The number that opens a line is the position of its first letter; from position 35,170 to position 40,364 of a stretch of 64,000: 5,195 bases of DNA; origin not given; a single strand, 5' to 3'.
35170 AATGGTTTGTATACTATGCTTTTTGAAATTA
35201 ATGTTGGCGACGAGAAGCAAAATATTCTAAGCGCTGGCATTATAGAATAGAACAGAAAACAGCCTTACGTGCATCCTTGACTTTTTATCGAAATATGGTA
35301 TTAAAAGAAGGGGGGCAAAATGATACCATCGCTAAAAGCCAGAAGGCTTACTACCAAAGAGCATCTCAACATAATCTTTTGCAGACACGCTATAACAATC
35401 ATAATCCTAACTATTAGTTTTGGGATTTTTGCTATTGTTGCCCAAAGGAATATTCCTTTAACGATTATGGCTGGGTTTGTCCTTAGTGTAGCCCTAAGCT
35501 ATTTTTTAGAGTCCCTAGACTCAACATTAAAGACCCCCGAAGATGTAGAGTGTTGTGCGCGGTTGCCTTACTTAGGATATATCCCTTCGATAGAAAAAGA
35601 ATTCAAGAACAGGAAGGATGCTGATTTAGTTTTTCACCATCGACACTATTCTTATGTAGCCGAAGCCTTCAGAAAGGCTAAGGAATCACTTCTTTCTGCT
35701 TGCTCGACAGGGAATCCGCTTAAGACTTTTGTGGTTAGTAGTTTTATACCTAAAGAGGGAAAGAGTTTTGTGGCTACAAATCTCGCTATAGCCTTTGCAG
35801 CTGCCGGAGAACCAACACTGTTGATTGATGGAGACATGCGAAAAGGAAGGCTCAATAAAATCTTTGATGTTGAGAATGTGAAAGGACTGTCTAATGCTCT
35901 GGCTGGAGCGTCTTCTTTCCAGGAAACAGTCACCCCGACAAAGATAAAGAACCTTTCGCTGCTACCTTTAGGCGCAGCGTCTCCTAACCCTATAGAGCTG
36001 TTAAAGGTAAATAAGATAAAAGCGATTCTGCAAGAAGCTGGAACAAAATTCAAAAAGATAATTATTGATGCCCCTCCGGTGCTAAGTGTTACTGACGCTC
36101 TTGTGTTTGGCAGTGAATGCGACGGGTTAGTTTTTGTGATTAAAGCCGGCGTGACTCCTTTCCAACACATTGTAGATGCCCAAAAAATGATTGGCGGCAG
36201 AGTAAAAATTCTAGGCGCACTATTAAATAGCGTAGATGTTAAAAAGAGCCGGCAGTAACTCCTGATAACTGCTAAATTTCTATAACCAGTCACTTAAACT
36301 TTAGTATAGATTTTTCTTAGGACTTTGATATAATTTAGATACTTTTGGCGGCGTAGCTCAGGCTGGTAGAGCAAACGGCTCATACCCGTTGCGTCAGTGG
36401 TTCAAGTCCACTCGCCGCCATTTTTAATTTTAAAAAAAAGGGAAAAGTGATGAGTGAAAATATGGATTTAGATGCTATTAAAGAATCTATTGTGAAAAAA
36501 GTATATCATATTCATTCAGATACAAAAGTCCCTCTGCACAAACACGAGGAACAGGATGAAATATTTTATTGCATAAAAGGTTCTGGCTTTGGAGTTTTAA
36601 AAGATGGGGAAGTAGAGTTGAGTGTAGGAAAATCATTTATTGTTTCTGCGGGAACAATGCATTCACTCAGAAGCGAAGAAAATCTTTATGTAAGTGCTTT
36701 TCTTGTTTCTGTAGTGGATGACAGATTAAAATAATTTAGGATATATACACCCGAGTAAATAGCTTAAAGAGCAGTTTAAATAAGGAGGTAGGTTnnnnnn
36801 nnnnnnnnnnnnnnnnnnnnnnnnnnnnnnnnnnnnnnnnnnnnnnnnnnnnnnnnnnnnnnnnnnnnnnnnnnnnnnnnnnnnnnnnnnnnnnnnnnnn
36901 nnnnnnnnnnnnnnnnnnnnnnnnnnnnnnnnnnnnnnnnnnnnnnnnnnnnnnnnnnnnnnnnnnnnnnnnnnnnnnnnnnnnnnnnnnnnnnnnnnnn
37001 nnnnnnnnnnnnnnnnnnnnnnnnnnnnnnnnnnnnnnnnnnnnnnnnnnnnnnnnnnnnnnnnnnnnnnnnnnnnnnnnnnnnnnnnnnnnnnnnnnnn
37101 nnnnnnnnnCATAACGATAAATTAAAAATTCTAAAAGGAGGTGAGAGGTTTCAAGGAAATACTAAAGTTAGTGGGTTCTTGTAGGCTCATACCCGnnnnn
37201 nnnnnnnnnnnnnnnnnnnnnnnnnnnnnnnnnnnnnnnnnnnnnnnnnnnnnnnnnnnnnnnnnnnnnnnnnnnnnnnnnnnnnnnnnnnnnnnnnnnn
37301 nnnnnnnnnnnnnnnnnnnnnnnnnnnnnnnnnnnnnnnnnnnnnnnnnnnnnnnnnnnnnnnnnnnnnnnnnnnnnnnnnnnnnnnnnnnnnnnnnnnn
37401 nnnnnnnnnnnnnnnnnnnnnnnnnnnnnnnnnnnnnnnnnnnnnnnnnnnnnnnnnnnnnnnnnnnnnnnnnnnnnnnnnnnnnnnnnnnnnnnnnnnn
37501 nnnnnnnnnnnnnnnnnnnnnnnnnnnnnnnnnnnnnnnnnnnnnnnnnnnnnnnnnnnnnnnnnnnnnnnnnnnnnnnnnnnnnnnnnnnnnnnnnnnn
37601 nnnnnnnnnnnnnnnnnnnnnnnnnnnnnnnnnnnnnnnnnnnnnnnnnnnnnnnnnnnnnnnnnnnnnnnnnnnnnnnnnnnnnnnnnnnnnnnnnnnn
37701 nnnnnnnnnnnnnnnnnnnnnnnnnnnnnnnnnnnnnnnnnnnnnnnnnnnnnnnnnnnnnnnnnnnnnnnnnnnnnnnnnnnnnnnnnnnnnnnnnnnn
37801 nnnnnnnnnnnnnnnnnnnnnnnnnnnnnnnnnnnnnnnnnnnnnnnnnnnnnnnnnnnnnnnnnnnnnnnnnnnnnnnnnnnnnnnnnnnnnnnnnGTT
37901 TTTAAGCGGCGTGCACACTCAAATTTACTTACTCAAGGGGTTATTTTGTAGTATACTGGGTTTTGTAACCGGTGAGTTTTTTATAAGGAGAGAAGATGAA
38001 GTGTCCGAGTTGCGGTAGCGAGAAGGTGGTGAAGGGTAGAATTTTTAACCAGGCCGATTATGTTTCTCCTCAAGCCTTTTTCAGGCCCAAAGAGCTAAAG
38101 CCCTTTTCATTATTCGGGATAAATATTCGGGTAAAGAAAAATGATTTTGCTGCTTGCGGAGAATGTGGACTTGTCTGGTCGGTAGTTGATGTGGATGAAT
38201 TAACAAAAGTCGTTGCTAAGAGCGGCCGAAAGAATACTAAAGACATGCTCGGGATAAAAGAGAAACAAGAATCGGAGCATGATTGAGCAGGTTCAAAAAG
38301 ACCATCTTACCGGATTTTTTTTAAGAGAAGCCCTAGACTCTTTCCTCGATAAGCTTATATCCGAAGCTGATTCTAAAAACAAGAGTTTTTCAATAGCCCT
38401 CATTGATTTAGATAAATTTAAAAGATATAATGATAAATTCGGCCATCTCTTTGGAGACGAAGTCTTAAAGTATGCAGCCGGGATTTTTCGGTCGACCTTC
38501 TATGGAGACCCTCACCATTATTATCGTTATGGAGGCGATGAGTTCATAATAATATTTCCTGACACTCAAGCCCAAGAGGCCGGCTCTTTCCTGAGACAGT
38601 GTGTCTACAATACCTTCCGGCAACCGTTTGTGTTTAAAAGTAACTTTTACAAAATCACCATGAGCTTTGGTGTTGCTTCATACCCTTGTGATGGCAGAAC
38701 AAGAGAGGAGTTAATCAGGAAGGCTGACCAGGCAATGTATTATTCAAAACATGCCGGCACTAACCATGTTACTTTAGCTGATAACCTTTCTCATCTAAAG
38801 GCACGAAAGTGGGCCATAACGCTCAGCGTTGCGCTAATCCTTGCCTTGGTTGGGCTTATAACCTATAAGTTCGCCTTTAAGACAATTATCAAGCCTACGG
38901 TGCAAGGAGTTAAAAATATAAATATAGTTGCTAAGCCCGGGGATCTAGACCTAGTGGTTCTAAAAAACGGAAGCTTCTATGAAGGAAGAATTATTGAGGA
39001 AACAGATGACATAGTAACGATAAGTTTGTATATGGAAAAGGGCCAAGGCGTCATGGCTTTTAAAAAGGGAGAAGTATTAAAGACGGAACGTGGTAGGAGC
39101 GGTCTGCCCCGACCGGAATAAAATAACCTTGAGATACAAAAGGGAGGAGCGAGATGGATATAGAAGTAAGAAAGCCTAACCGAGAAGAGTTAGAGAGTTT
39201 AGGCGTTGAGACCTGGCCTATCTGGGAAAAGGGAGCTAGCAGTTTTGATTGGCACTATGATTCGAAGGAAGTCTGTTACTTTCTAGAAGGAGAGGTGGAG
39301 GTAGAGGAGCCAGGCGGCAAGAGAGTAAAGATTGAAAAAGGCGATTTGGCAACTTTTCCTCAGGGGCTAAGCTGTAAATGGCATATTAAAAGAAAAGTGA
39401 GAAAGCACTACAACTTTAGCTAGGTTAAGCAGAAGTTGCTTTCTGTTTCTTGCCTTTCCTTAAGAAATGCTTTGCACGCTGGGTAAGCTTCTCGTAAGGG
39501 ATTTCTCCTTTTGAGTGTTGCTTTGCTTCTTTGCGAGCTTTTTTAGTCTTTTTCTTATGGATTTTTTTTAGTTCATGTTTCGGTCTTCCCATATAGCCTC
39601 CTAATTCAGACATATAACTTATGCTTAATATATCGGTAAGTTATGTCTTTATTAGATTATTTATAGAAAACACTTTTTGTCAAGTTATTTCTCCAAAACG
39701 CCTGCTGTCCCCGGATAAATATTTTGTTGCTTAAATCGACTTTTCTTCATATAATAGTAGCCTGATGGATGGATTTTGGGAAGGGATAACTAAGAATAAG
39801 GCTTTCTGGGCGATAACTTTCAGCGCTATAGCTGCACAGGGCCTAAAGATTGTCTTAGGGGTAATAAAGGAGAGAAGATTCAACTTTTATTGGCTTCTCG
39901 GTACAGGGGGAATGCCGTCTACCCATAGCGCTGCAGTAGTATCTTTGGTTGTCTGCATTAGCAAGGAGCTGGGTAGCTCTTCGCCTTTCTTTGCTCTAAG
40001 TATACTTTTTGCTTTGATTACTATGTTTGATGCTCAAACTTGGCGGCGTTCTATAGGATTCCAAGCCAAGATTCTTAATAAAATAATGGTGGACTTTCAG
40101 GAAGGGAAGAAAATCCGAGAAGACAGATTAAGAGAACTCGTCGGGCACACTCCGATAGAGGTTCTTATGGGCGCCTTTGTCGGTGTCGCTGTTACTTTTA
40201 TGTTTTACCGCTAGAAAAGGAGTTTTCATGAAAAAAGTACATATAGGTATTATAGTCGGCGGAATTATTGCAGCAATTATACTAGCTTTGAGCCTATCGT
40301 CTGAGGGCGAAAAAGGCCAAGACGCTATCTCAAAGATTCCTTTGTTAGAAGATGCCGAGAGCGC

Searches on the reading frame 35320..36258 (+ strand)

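Call 10: search_protein_families(library=pfam, proteins=[window:35320-36258:+], max_evalue=0.001)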
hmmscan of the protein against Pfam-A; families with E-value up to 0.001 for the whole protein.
window:35320-36258:+ (312 aa): 4 families
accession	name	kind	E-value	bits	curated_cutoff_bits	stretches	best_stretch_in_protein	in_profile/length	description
PF13614.12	AAA_31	-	6.2e-08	33.2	27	1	147-258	14-132/177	AAA domain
PF06564.18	CBP_BcsQ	-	3.3e-05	24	21.3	1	146-289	13-158/234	Cellulose biosynthesis protein BcsQ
PF01656.29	CbiA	-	4e-05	24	25.4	1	146-308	10-86/125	CobQ/CobB/MinD/ParA nucleotide binding domain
PF10609.15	ParA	-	0.00097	19.1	27.1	0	147-253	16-121/246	NUBPL iron-transfer P-loop NTPase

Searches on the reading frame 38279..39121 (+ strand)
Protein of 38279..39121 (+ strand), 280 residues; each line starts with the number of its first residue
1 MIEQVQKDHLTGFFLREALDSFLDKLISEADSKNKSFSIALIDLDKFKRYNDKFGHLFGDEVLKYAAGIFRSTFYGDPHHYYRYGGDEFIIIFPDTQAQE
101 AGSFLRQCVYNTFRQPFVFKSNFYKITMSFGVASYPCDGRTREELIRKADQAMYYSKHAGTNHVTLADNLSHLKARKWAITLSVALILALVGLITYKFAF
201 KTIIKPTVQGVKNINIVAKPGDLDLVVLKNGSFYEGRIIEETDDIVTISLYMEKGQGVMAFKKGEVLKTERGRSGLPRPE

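Call 9: search_protein_families(library=pfam, proteins=[window:38279-39121:+], max_evalue=0.001)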
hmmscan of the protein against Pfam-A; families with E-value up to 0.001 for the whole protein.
window:38279-39121:+ (280 aa): 1 family
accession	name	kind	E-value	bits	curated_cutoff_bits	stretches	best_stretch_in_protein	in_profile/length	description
PF00990.26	GGDEF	-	1.4e-37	129.4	23.8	1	7-163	3-161/161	Diguanylate cyclase, GGDEF domain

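Call 92: search_protein_families(library=ncbifam, proteins=[window:38279-39121:+], max_evalue=0.001)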
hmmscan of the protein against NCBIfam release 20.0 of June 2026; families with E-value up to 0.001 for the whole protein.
window:38279-39121:+ (280 aa): 24 families
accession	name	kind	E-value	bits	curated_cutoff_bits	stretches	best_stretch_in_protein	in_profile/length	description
TIGR00254.1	GGDEF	domain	5.9e-39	133.4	37.4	1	4-167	4-167/168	diguanylate cyclase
NF007135.0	PRK09581.1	equivalog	1.5e-35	122.9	474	1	2-166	289-454/457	PleD family two-component system response regulator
NF007380.0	PRK09894.1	equivalog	1.6e-34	119.6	256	1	6-169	130-289/296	diguanylate cyclase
NF007423.1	PRK09966.1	equivalog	7.2e-33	114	325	1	3-157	237-390/390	diguanylate cyclase DgcN/YfiN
NF038266.1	diguan_SiaD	equivalog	1.4e-31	109.7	290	1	5-163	94-251/252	biofilm regulation diguanylate cyclase SiaD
NF041606.1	dguan_cyc_DgcA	equivalog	1.5e-27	96.4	370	1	2-167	175-339/340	diguanylate cyclase DgcA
NF007474.0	PRK10060.1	equivalog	1.5e-26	92.9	782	1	6-163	238-391/663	cyclic di-GMP phosphodiesterase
NF045675.1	PhdiestaseDibA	equivalog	2.8e-26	92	980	1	6-172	204-370/623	phosphodiesterase DibA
NF051473.1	DigCycDgcsShew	equivalog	3.3e-25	89.1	400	1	1-163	131-287/291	diguanylate cyclase DgcS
NF007298.0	PRK09776.1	equivalog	1e-23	83.2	1135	1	6-169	685-847/1111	diguanylate cyclase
NF047654.1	DiguCycDgcRLepto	equivalog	6.6e-23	81.1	500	1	3-164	131-293/295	diguanylate cyclase DgcR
NF011955.1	PRK15426.1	equivalog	2.3e-22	78.9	408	1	4-169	397-563/564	cellulose biosynthesis regulator diguanylate cyclase DgcQ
NF008467.0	PRK11359.1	equivalog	3.2e-19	68.4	857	1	4-172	375-537/800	oxygen-sensing cyclic-di-GMP phosphodiesterase DosP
NF047872.1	GGDEF_GdpS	equivalog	1.1e-18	67.6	400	1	6-166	188-349/355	GGDEF domain-containing protein GdpS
NF052458.1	PhdiestGepA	equivalog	4.6e-18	64.8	1200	1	3-166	423-578/840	phosphodiesterase GepA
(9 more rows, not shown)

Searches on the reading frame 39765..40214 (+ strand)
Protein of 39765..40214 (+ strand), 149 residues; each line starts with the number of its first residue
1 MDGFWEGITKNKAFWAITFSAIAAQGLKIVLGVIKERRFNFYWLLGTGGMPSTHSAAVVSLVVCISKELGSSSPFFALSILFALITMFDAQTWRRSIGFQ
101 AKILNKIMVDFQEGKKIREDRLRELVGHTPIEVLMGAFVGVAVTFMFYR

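Call 9: search_protein_families(library=pfam, proteins=[window:39765-40214:+], max_evalue=0.001)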
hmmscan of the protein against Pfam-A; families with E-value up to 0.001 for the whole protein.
window:39765-40214:+ (149 aa): 1 family
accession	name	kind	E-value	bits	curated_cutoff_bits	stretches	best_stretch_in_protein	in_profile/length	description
PF02681.20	DUF212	-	7.2e-41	139.8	26.5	1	10-143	2-126/126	Divergent PAP2 family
